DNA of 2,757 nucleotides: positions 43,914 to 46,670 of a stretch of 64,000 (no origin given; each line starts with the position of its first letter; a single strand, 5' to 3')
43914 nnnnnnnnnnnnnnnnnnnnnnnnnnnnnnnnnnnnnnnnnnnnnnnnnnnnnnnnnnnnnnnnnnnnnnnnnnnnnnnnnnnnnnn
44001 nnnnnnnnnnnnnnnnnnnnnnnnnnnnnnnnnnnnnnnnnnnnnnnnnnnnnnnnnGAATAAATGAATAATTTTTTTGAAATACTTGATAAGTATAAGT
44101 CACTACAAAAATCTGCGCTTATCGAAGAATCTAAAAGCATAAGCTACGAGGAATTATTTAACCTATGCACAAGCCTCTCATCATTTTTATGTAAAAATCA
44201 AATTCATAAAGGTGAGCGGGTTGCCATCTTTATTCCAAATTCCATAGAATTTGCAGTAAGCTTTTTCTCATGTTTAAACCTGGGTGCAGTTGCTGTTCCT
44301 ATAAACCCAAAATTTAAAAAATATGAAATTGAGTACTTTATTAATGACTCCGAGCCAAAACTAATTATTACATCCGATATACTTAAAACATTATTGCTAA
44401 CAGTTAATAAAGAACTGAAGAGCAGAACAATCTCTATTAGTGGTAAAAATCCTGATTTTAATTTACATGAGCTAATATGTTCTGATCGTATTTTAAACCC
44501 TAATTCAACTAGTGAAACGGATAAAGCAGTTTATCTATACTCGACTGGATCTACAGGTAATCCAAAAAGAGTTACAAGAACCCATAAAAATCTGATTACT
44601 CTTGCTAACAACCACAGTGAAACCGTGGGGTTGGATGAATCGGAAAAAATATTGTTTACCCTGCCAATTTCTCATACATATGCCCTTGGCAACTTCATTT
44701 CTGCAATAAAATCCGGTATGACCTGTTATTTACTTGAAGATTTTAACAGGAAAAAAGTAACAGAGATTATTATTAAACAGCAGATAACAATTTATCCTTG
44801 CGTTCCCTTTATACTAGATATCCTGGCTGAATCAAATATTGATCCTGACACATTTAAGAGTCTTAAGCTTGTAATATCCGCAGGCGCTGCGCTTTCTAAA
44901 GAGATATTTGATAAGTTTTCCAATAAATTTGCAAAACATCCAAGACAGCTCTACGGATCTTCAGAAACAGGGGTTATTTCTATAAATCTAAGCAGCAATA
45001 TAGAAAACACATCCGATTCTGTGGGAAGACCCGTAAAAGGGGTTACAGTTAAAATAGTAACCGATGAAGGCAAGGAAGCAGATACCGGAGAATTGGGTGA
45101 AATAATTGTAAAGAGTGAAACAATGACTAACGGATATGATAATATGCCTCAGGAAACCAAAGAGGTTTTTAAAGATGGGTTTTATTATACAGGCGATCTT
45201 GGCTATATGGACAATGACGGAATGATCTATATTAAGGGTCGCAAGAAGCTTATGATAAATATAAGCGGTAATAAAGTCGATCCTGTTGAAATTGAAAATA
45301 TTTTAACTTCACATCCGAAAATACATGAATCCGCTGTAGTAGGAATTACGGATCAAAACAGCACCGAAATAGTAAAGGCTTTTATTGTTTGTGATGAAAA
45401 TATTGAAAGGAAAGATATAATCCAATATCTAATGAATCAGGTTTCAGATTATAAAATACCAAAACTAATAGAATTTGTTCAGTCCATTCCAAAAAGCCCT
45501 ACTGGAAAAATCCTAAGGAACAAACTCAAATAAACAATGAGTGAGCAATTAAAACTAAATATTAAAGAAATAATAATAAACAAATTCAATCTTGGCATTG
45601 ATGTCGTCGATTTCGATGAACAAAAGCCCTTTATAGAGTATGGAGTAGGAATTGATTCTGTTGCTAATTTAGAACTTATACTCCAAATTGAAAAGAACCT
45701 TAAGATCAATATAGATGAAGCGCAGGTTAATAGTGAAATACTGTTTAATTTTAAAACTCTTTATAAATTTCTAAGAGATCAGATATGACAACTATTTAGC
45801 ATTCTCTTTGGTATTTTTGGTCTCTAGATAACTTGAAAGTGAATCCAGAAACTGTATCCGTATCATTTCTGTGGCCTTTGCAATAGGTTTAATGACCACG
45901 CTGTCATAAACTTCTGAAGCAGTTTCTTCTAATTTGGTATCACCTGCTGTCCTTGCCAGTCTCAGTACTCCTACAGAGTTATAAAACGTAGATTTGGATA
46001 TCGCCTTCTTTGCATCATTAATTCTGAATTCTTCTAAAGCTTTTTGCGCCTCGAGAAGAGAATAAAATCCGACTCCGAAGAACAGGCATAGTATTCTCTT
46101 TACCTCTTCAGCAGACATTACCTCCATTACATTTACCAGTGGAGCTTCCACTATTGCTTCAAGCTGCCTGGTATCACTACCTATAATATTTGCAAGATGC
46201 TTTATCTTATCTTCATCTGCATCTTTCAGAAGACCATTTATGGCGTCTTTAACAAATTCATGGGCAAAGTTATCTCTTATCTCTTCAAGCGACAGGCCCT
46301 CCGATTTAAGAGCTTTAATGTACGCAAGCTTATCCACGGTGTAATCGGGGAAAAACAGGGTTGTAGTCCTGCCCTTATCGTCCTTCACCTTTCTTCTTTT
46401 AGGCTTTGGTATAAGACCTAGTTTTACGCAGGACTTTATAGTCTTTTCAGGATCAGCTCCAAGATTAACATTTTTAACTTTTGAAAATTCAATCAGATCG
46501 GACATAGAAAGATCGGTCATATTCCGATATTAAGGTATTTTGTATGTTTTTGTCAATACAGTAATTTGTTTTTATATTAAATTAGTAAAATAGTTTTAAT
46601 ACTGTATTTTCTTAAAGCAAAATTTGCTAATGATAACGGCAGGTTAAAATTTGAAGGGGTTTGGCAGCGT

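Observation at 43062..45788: ArgC-like reductase translationally coupled to an adenylating enzyme and a carrier protein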

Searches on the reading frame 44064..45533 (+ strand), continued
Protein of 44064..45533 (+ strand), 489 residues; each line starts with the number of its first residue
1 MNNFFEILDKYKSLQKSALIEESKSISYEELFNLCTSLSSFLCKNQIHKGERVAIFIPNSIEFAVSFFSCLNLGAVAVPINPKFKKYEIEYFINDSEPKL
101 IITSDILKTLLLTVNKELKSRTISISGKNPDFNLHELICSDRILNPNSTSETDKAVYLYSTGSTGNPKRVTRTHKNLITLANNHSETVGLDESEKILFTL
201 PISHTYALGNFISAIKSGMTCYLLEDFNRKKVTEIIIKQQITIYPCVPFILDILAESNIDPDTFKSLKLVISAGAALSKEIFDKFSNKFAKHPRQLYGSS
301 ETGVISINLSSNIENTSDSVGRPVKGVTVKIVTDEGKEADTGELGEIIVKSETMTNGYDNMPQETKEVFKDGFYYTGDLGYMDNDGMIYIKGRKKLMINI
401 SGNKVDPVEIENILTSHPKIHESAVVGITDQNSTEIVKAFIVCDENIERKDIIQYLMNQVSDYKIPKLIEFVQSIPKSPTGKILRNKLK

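Call 34: search_solved_structures(query=window:44064-45533:+, max_evalue=1e-40, show_alignments=2)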
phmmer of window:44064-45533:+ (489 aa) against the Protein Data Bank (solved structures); distinct sequences matched with E-value up to 1e-40: 58.
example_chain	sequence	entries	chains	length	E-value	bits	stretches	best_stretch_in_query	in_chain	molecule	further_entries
3r44_A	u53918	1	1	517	6.9e-66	226.2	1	26-488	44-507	fatty acyl CoA synthetase FADD13 (FATTY-ACYL-CoA SYNTHETASE)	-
3a9u_A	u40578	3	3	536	6.7e-61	209.8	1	34-489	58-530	4-coumarate--CoA ligase | 4-coumarate:CoA ligase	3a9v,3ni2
6qjz_A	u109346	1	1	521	2.8e-60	207.7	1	26-486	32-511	oxalyl CoA-synthetase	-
5bsw_A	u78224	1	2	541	1.7e-57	198.6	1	36-488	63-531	4-coumarate--CoA ligase 2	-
5bsm_A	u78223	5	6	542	8.3e-57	196.3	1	36-488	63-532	4-coumarate--CoA ligase 2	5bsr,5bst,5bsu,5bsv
5u95_A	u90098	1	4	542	1.6e-56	195.3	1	36-488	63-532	4-coumarate--CoA ligase 2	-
3g7s_A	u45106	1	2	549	5.3e-56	193.6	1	23-488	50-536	Long-chain-fatty-acid--CoA ligase (FadD-1)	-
5ie0_A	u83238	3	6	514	2.1e-55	191.7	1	25-485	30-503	Oxalate--CoA ligase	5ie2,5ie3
6k4c_A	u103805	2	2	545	2.3e-55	191.5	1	5-488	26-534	Ancestral luciferase AncLamp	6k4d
8aff_A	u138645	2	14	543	1e-54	189.4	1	140-486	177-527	Oxalate--CoA ligase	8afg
6mfy_A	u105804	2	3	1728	1.2e-54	189.1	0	17-487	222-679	Linear gramicidin synthase subunit A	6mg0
6mfz_A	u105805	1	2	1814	1.5e-54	188.9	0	17-487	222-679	Linear gramicidin synthase subunit A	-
9be3_A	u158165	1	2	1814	1.5e-54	188.9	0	17-487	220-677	Linear gramicidin synthase subunit A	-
9be4_A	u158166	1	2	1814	1.5e-54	188.9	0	17-487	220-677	Linear gramicidin synthase subunit A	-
9meh_A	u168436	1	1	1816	1.5e-54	188.8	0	17-487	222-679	Linear gramicidin synthase subunit A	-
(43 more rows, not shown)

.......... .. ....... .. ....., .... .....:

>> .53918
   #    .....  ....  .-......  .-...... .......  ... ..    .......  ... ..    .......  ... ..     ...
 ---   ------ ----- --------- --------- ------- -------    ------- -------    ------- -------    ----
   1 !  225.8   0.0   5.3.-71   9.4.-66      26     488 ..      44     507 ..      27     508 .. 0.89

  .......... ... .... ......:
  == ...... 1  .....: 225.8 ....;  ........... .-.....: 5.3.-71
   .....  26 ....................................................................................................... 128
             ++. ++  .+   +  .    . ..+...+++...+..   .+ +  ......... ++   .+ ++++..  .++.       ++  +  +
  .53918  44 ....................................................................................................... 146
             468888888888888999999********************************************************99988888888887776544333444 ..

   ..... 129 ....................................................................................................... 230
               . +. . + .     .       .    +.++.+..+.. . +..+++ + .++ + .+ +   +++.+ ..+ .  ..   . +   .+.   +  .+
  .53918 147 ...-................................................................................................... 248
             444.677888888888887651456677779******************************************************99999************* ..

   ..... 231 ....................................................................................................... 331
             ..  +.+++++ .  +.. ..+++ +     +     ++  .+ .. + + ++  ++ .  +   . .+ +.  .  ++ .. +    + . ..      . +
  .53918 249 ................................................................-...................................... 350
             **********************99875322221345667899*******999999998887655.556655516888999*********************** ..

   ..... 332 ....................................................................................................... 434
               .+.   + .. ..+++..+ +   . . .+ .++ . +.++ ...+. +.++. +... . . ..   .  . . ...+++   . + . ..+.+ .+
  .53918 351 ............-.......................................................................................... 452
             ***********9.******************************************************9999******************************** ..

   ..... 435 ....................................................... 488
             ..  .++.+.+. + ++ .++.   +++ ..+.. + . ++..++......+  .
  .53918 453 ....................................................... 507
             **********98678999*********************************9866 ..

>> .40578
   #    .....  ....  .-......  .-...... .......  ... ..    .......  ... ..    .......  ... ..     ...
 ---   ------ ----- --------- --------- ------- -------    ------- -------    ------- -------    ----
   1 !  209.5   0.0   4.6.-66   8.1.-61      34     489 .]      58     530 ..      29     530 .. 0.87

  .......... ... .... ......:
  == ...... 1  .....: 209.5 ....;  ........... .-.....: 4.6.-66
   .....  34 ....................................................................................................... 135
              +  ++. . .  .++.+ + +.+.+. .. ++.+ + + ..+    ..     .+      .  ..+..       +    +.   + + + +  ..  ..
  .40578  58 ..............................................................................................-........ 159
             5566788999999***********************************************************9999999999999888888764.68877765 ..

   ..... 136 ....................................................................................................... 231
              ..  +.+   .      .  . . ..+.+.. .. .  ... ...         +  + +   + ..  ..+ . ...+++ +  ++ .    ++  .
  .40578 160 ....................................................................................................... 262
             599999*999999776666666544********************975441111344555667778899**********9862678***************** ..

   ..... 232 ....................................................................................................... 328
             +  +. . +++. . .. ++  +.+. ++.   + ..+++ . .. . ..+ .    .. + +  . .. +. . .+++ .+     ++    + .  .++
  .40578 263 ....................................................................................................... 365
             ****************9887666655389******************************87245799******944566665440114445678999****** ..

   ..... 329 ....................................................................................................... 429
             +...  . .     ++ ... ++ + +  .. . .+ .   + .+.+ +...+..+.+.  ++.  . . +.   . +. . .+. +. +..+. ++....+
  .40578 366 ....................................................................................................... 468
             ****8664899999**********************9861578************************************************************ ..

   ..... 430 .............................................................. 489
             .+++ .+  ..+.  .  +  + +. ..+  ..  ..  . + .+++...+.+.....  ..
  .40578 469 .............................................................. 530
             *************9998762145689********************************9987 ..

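Call 62: search_protein_families(library=pfam, proteins=[L088:5614-6939:+, L088:4814-5617:+, L088:3431-4615:+, L022:5507-6727:+, L026:5921-6727:-, L026:4531-5727:-, L024:4729-6696:-, L021:6471-6860:-, L021:5189-6292:-, L021:10529-11308:+], max_evalue=0.0001)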
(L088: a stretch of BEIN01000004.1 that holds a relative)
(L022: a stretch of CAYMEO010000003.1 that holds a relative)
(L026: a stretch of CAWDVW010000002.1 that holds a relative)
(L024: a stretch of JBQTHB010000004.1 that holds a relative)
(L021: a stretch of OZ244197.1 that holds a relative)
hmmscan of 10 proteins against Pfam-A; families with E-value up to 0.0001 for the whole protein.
L088:5614-6939:+ (441 aa): 1 family
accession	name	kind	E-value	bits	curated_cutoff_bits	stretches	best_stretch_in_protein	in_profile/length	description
PF01368.27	DHH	-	5.6e-10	40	28.1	1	125-265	2-125/125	DHH family, N-terminal domain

L088:4814-5617:+ (267 aa): 1 family
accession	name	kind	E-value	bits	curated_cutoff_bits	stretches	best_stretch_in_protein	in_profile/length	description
PF00290.26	Trp_syntA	-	9.1e-96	320.2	27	1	7-262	1-257/259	Tryptophan synthase alpha chain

L088:3431-4615:+ (394 aa): 1 family
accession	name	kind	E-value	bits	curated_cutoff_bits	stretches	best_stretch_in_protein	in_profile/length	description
PF00291.31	PALP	-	3.8e-44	151.6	35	1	57-381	5-295/295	Pyridoxal-phosphate dependent enzyme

L022:5507-6727:+ (406 aa): 2 families
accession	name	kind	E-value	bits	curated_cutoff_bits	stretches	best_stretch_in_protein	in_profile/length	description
PF08240.17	ADH_N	-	2.6e-23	82.7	23.5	1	25-149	2-103/104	Alcohol dehydrogenase GroES-like domain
PF00107.32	ADH_zinc_N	-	1.4e-16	61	31.8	1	189-257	1-69/129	Zinc-binding dehydrogenase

L026:5921-6727:- (268 aa): 0 families

L026:4531-5727:- (398 aa): 0 families

L024:4729-6696:- (655 aa): 2 families
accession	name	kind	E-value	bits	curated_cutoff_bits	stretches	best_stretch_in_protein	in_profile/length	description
PF00501.34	AMP-binding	-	2.7e-45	155.3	29.9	1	99-476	5-377/384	AMP-binding enzyme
PF16177.11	ACAS_N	-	3.5e-09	36.8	27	1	42-98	1-54/55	Acetyl-coenzyme A synthetase N-terminus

L021:6471-6860:- (129 aa): 0 families

L021:5189-6292:- (367 aa): 0 families

L021:10529-11308:+ (259 aa): 0 families

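Call 69: find_homologous_proteins(query=window:44064-45533:+, max_evalue=1e-30)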
Query window:44064-45533:+ (489 aa): 1300 proteins with E <= 1e-30 among 8000 candidates; the best 120 are listed.
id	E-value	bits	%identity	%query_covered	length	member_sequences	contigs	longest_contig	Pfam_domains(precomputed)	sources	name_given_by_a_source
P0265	0.0e+0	1066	100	100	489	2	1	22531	PF00501.35,PF13193.13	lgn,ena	-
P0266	3.7e-232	789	72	100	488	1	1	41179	PF00501.35,PF13193.13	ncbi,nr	ncbi:MAG: acyl--CoA ligase [Candidatus Dadabacteria bacterium]|nr:acyl--CoA ligase [Candidatus Dadab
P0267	2.7e-227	773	71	100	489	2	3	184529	PF00501.35,PF13193.13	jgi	jgi:long-chain acyl-CoA synthetase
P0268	2.3e-226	770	71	100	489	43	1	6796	PF00501.35,PF13193.13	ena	-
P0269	6.4e-225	765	71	100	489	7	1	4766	PF00501.35,PF13193.13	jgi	-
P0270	3.5e-203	694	64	100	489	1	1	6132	PF00501.35,PF13193.13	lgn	-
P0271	8.6e-187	640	62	100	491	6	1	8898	PF00501.35,PF13193.13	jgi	-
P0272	7.4e-178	610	59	100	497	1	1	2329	PF00501.35,PF13193.13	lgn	-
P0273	3.4e-157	542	52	98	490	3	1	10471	PF00501.35,PF13193.13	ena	-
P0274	4.5e-156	538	52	97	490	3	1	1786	PF00501.35,PF13193.13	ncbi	-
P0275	5.4e-156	538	51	98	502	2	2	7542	PF00501.35,PF13193.13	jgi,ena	-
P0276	9.2e-156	537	53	97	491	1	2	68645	PF00501.35,PF13193.13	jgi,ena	-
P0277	2.7e-155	536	51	99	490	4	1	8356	PF00501.35,PF13193.13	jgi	jgi:long-chain acyl-CoA synthetase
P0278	3.1e-155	536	52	98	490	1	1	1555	PF00501.35,PF13193.13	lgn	-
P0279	5.4e-155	535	52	98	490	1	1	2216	PF00501.35,PF13193.13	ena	-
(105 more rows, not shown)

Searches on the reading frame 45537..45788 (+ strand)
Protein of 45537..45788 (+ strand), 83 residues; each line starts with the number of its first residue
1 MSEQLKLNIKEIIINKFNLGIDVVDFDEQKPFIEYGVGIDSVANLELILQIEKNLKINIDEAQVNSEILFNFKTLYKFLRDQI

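Call 3: search_protein_families(library=pfam, proteins=[window:45537-45788:+], max_evalue=0.01)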
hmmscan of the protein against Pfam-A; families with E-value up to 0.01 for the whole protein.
window:45537-45788:+ (83 aa): 2 families
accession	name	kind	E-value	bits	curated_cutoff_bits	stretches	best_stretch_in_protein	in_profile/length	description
PF00550.31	PP-binding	-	1.9e-05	25.3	20.8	1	19-64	11-54/67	Phosphopantetheine attachment site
PF23297.2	ACP_SdgA_C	-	0.0079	16.7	27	1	3-63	5-65/95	Highly reducing polyketide synthase sdgA, C-terminal ACP domain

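Call 4: search_protein_families(library=ncbifam, proteins=[window:45537-45788:+], max_evalue=0.01)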
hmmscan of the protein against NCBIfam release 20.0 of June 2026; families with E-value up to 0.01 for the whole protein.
window:45537-45788:+ (83 aa): 10 families
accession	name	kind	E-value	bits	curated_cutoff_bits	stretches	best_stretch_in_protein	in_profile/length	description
NF005798.0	PRK07639.1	equivalog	2.4e-06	27.9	100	1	3-81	4-80/91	petrobactin biosynthesis protein AsbD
NF006617.0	PRK09184.1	subfamily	3.3e-06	27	70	1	2-79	11-90/96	phosphopantetheine-binding protein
NF058660.1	cispen_ACP_AmcB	equivalog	6.8e-06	26.2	80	1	8-80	5-76/80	cispentacin biosynthesis acyl carrier protein AmcB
NF002151.0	PRK00982.1-5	equivalog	1.2e-05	25.4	92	1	7-65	6-61/78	acyl carrier protein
NF052616.1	ACP_for_OlsHI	equivalog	2.6e-05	24.5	130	1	3-63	2-61/83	ornithine lipid biosynthesis acyl carrier protein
NF002148.0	PRK00982.1-2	subfamily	4.2e-05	23.3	71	1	4-64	4-61/79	acyl carrier protein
NF005480.0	PRK07081.1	equivalog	0.00038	20.3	72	1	8-74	4-68/83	acyl carrier protein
NF002149.0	PRK00982.1-3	equivalog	0.00056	19.8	106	1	6-63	5-59/78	acyl carrier protein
TIGR00517.1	acyl_carrier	equivalog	0.0039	17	70.45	1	8-63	7-59/77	acyl carrier protein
NF009104.0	PRK12449.1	equivalog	0.0097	15.8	70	0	34-66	32-64/80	acyl carrier protein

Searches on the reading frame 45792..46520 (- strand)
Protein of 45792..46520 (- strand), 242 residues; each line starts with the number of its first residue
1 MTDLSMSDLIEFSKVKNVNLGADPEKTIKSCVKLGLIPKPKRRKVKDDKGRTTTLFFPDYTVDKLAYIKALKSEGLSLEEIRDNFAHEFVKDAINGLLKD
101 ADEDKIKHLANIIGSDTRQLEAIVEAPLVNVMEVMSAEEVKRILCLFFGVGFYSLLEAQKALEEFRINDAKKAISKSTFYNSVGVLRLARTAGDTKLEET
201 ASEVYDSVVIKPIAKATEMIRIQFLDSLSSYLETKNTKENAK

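Call 3: search_protein_families(library=pfam, proteins=[window:45792-46520:-], max_evalue=0.01)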
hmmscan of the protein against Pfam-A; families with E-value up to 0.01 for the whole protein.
window:45792-46520:- (242 aa): 1 family
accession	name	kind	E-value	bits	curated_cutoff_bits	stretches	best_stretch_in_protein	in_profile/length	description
PF13411.12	MerR_1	-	3.6e-05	24.2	21.6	1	51-85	33-66/69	MerR HTH family regulatory protein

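Call 4: search_protein_families(library=ncbifam, proteins=[window:45792-46520:-], max_evalue=0.01)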
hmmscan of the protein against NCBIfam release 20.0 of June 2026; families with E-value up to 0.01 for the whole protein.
window:45792-46520:- (242 aa): 0 families

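Call 57: search_solved_structures(query=window:45792-46520:-, max_evalue=1)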
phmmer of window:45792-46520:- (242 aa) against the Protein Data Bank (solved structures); distinct sequences matched with E-value up to 1: 3.
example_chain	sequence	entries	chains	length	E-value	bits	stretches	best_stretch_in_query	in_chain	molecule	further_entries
4ua1_A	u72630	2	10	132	0.064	16.3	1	25-82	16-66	Regulatory protein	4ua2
5mfb_A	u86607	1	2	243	0.32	14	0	96-163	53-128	YIII(Dq)4CqI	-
4d4e_A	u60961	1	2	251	0.4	13.7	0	97-165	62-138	ARMADILLO REPEAT PROTEIN ARM00016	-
